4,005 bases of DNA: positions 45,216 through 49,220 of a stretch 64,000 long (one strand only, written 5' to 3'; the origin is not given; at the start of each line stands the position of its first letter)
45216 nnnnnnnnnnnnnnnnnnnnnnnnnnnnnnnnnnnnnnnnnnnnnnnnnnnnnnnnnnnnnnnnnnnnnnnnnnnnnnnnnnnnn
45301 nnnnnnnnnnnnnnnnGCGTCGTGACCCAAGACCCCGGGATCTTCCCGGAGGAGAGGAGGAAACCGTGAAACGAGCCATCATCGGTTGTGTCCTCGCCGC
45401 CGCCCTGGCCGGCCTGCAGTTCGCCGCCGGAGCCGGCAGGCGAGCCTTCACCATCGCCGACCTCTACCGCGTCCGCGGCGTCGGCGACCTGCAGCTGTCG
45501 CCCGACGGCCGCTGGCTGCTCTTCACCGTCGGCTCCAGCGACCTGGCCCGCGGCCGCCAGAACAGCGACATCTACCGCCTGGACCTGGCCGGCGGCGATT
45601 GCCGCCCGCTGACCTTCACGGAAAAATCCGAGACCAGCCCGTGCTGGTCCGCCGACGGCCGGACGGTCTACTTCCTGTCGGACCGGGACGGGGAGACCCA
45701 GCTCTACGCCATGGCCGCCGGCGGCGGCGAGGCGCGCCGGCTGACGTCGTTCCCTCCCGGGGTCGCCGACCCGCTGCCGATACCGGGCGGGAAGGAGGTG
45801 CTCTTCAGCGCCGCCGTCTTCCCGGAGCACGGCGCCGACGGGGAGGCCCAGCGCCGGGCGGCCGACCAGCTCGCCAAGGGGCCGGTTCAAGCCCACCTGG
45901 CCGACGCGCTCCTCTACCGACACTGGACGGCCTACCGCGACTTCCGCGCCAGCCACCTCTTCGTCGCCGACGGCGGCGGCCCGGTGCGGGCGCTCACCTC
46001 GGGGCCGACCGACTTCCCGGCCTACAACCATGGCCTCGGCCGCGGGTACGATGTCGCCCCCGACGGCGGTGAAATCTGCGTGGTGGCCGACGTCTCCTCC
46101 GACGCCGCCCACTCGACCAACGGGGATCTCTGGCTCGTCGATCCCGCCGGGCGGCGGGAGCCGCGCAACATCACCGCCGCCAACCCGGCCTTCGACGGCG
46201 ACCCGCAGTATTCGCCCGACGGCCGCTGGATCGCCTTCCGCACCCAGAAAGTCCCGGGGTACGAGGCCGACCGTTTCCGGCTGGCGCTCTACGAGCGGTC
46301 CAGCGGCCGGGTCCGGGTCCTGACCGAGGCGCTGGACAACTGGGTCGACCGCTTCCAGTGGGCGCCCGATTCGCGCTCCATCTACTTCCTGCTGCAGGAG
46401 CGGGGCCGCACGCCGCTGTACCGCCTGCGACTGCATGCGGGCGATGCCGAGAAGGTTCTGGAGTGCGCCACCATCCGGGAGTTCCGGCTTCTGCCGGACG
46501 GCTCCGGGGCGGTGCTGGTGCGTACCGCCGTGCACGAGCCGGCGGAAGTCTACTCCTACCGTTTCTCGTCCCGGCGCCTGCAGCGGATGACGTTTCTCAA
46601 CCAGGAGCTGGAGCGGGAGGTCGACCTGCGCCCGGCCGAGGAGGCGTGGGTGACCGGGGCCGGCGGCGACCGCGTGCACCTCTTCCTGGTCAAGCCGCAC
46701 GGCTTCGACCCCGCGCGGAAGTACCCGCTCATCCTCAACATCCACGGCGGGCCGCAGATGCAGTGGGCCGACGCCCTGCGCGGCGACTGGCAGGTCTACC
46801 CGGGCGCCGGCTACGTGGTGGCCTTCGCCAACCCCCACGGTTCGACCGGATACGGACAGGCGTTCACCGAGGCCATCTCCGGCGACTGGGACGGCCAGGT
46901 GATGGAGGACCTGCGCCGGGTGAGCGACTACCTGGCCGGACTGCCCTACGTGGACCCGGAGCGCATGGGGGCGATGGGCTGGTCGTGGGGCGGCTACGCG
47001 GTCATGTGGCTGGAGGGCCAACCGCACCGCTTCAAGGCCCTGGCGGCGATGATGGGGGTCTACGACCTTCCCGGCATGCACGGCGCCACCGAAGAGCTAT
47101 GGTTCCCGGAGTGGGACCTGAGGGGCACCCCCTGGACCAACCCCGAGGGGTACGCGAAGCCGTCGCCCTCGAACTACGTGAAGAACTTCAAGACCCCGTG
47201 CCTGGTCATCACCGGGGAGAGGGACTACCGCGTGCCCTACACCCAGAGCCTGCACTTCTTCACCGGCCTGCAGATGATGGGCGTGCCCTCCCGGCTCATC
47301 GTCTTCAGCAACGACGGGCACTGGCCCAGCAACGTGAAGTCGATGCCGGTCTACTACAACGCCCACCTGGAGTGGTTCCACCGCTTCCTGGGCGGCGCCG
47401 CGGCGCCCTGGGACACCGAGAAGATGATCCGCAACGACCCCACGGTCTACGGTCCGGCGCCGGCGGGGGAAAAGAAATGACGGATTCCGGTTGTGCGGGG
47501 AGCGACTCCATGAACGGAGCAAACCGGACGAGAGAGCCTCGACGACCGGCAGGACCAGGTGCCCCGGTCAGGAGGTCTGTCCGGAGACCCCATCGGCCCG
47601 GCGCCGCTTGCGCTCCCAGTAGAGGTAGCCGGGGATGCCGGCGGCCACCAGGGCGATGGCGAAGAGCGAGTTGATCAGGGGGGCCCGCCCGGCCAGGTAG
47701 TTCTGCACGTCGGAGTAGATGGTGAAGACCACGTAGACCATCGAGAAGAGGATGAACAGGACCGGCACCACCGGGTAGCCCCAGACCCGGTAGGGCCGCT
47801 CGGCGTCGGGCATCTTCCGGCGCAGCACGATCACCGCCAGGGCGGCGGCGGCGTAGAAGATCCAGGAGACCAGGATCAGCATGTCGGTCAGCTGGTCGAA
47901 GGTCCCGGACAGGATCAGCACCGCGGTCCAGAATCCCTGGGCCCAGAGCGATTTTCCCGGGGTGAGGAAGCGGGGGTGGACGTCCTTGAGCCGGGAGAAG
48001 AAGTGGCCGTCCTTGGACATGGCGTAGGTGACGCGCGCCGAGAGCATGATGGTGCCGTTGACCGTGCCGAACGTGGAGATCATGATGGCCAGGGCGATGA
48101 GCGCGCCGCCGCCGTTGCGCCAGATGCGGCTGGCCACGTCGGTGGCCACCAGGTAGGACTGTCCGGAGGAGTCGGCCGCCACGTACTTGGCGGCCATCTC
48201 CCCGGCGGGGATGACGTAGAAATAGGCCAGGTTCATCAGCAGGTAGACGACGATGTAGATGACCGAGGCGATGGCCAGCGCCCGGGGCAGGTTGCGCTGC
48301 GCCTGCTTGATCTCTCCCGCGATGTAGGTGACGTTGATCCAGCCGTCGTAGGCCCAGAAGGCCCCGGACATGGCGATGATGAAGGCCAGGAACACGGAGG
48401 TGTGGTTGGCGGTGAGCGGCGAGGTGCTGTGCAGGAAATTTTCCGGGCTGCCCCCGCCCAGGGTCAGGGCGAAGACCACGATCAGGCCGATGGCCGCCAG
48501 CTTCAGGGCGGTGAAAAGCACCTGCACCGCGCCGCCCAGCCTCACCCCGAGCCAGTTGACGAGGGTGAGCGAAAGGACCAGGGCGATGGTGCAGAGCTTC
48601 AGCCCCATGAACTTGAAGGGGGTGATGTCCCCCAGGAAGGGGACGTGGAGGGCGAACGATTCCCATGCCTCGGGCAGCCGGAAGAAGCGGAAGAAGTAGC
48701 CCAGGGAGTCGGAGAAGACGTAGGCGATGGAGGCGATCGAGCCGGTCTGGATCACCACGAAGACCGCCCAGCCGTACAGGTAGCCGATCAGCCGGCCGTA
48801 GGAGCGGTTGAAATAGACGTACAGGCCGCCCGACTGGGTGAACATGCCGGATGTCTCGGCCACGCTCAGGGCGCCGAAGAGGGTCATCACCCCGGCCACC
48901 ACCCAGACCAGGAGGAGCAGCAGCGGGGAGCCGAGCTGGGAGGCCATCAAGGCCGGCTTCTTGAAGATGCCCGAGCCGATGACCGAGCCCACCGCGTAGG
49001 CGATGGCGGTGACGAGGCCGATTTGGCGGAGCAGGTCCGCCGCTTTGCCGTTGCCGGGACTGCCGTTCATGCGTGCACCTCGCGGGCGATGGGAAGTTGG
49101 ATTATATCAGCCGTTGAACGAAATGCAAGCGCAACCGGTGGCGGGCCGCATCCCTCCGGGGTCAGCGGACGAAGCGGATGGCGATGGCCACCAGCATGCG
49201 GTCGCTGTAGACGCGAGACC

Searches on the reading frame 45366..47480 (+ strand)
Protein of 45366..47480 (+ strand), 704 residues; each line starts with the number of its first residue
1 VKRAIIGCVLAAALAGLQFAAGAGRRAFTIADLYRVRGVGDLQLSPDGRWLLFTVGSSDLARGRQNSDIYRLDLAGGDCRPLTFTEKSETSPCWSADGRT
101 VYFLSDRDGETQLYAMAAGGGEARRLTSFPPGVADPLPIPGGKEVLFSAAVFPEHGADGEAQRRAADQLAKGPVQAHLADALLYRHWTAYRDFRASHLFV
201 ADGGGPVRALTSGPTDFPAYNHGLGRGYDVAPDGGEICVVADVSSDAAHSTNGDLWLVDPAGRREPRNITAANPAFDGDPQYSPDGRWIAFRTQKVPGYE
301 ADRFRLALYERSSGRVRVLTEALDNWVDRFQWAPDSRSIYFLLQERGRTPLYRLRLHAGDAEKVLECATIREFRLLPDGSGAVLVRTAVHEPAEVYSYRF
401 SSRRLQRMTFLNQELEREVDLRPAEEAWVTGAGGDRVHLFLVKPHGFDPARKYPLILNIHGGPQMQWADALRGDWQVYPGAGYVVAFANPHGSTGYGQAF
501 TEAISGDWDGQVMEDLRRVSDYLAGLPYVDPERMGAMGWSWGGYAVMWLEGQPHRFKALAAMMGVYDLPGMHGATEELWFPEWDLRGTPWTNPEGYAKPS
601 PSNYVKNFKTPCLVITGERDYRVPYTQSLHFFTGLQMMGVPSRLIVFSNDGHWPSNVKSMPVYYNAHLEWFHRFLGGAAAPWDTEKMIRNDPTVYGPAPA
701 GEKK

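Call 19: search_protein_families(library=pfam, proteins=[window:45366-47480:+], max_evalue=0.001)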
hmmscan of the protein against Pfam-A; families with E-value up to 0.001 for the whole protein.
window:45366-47480:+ (704 aa): 6 families
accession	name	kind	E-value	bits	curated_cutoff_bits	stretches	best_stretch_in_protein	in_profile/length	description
PF00326.27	Peptidase_S9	-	4.3e-53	180.4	22.6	1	476-676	8-211/213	Prolyl oligopeptidase family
PF07676.18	PD40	-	5.1e-20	71.3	20.9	1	80-114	2-37/38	WD40-like Beta Propeller Repeat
PF20434.5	BD-FAE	-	8e-08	32.5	26.8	1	554-632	131-212/215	BD-FAE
PF01738.24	DLH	-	4.5e-07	30.1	21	1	498-652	64-186/217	Dienelactone hydrolase family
PF08450.18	SGL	-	9.3e-06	25.8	26.3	1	32-124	81-174/246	SMP-30/Gluconolactonase/LRE-like region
PF00930.27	DPPIV_N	-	2.5e-05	23.6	22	0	232-292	2-60/354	Dipeptidyl peptidase IV (DPP IV) N-terminal region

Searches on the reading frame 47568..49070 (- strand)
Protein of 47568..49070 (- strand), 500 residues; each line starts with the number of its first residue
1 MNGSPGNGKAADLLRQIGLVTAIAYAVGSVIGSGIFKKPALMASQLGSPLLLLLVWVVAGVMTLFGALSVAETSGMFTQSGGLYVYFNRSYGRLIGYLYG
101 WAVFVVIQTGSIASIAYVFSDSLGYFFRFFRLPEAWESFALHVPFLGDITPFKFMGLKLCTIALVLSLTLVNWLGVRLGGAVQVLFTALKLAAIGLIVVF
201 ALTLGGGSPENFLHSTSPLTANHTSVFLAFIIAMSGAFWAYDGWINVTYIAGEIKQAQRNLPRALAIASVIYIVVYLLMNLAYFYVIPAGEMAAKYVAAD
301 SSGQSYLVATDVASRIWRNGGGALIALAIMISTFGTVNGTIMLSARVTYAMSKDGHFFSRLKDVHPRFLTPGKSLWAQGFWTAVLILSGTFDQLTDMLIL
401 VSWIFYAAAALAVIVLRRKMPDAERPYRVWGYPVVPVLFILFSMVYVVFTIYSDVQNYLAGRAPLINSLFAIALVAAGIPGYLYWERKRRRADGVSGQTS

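Call 19: search_protein_families(library=pfam, proteins=[window:47568-49070:-], max_evalue=0.001)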
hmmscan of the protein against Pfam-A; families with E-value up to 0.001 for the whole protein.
window:47568-49070:- (500 aa): 2 families
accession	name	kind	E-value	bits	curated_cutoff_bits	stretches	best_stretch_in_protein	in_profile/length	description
PF13520.12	AA_permease_2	-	9.9e-53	180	27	1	17-455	1-410/427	Amino acid permease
PF00324.27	AA_permease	-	2.4e-36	125.9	24.6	1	25-490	5-465/470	Amino acid permease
